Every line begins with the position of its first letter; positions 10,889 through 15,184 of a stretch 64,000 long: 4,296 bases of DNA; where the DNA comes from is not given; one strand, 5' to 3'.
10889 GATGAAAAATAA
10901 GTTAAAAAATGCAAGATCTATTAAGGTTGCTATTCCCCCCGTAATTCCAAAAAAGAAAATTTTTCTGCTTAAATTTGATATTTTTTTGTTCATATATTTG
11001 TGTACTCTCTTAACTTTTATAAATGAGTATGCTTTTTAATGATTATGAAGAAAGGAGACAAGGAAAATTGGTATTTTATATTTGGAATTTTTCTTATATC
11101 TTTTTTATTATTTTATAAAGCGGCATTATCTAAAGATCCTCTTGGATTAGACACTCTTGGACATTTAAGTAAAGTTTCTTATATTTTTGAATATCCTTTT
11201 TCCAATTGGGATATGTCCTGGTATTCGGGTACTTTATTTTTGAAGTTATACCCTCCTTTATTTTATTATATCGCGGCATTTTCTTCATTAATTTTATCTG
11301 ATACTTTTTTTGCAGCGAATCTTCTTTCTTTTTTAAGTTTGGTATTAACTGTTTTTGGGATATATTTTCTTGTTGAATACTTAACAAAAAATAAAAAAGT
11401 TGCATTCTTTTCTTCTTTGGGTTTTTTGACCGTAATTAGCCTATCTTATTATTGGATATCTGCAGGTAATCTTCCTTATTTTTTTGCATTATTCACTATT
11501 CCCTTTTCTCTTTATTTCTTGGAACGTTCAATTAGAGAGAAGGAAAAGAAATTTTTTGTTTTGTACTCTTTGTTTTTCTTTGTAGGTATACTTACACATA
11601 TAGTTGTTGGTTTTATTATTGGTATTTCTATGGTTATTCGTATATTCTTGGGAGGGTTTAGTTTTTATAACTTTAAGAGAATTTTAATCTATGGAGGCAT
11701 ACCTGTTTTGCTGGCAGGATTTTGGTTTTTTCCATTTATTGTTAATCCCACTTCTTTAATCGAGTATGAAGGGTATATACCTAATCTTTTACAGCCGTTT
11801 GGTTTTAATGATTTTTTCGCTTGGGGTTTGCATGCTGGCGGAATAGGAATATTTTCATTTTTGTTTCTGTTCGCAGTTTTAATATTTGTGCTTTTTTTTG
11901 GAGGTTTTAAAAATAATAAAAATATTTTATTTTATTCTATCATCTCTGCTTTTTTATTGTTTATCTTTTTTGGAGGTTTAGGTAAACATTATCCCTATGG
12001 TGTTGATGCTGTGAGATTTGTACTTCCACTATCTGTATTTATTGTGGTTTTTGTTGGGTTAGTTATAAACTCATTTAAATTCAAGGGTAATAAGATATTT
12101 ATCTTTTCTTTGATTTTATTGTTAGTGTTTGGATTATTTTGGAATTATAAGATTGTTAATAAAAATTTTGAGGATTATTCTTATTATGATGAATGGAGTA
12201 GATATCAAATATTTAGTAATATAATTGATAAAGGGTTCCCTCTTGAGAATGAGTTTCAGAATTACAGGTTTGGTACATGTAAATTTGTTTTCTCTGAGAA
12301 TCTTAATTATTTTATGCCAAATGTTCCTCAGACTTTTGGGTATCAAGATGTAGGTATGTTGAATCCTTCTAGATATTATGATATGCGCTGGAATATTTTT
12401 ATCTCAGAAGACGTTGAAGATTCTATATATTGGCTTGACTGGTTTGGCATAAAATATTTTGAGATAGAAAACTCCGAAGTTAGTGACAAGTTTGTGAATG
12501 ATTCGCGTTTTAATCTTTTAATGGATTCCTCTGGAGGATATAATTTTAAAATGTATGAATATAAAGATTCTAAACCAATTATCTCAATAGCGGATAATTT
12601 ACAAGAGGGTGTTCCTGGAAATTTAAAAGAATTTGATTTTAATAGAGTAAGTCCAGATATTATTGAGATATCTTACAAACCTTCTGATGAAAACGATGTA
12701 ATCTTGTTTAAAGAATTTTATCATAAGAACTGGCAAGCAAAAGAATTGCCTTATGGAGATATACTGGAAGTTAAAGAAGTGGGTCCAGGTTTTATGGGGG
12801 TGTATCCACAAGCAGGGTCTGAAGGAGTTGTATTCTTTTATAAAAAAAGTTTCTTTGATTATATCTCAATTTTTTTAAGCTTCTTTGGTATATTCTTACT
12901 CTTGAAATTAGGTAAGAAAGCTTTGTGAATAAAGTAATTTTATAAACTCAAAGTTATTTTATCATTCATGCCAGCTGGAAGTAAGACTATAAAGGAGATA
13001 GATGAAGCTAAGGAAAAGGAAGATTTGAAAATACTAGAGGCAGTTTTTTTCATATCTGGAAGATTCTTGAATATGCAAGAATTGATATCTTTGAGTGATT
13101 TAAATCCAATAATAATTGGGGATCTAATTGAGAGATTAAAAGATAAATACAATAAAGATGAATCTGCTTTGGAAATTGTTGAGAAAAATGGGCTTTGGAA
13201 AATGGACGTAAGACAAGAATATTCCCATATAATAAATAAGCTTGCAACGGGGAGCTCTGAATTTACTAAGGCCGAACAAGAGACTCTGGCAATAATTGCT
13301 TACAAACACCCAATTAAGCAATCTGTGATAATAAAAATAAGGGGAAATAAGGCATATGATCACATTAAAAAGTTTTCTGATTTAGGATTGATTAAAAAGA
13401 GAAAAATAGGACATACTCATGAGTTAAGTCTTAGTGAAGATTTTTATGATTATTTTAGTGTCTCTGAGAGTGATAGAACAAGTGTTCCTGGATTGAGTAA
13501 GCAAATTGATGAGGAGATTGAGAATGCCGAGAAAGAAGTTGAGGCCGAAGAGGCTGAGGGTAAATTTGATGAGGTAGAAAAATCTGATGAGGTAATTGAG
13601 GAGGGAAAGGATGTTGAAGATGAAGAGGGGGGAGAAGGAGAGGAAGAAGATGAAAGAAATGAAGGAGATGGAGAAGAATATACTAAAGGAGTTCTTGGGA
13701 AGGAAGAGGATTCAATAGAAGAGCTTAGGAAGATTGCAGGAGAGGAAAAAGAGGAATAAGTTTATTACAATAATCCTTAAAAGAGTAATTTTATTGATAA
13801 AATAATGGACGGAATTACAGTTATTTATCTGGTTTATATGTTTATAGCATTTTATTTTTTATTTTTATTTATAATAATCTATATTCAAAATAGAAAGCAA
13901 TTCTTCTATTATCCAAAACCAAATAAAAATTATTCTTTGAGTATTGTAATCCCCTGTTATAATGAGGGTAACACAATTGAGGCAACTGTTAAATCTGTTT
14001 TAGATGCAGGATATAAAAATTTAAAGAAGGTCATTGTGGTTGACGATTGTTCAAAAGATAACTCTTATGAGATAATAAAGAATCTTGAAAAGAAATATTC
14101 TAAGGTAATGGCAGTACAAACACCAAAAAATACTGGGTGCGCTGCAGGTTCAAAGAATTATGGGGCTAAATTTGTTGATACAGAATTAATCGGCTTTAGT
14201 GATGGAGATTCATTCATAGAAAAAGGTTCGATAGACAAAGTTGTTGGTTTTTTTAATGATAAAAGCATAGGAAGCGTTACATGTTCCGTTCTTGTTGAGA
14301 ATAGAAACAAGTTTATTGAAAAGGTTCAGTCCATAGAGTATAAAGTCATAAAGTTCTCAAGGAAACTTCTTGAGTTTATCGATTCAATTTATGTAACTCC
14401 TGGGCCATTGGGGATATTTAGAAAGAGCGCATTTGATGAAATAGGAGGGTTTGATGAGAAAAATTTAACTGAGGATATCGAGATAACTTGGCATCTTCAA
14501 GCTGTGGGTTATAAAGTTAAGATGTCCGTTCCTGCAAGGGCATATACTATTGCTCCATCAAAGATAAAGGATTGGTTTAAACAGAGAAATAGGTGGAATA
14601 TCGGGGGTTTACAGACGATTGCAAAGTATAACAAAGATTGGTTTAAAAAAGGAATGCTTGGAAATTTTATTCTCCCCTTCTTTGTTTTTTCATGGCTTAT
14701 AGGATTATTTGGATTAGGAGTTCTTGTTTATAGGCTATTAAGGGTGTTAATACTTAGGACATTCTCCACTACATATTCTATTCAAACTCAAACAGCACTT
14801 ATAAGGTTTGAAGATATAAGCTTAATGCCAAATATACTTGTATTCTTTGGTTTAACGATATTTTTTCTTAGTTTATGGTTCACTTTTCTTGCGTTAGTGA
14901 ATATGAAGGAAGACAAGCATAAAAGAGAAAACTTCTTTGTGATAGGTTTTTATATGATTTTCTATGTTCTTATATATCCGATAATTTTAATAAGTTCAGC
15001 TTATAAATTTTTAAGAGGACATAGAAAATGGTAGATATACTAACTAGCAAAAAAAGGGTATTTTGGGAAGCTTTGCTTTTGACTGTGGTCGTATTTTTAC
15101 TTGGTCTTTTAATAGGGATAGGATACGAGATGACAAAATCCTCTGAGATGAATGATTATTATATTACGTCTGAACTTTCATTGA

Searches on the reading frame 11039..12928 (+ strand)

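Call 54: search_protein_families(library=pfam, proteins=[window:11039-12928:+], max_evalue=0.00001)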
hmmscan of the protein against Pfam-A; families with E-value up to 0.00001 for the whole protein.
window:11039-12928:+ (629 aa): 2 families
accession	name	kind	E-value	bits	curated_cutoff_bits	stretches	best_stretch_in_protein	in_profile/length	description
PF10131.15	PTPS_related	-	5.1e-14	52.1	26.4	1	69-360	2-298/621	6-pyruvoyl-tetrahydropterin synthase related domain; membrane protein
PF13231.12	PMT_2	-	4e-06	27.6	26.1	1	72-219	3-145/160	Dolichyl-phosphate-mannose-protein mannosyltransferase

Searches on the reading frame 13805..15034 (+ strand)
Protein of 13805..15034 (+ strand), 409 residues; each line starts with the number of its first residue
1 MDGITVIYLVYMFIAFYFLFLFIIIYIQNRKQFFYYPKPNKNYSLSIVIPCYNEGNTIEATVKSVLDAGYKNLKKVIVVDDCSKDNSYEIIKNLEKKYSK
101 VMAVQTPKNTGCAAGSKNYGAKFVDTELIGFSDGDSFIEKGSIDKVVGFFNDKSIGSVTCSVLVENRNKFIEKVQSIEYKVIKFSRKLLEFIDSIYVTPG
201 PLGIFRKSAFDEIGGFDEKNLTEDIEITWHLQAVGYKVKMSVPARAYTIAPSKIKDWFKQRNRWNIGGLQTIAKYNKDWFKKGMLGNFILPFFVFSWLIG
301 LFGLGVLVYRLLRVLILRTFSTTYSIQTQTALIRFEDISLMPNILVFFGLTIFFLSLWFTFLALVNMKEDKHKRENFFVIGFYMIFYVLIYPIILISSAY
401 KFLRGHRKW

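Call 54: search_protein_families(library=pfam, proteins=[window:13805-15034:+], max_evalue=0.00001)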
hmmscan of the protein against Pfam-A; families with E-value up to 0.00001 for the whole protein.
window:13805-15034:+ (409 aa): 5 families
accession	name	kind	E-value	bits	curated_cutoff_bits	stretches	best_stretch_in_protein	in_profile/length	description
PF00535.33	Glycos_transf_2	-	7.3e-29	101.3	23.3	1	46-213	1-167/168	Glycosyl transferase family 2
PF13641.12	Glyco_tranf_2_3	-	7.8e-28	98.5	27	1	45-265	3-228/230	Glycosyltransferase like family 2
PF13632.12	Glyco_trans_2_3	-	1.7e-18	67.6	27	1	133-351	6-183/198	Glycosyl transferase family group 2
PF10111.15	Glyco_tranf_2_2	-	6.8e-14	52.4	27.3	1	46-242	1-211/276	Glycosyltransferase like family 2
PF13506.12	Glyco_transf_21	-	1.4e-09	38.1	21.7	1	125-265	30-173/174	Glycosyl transferase family 21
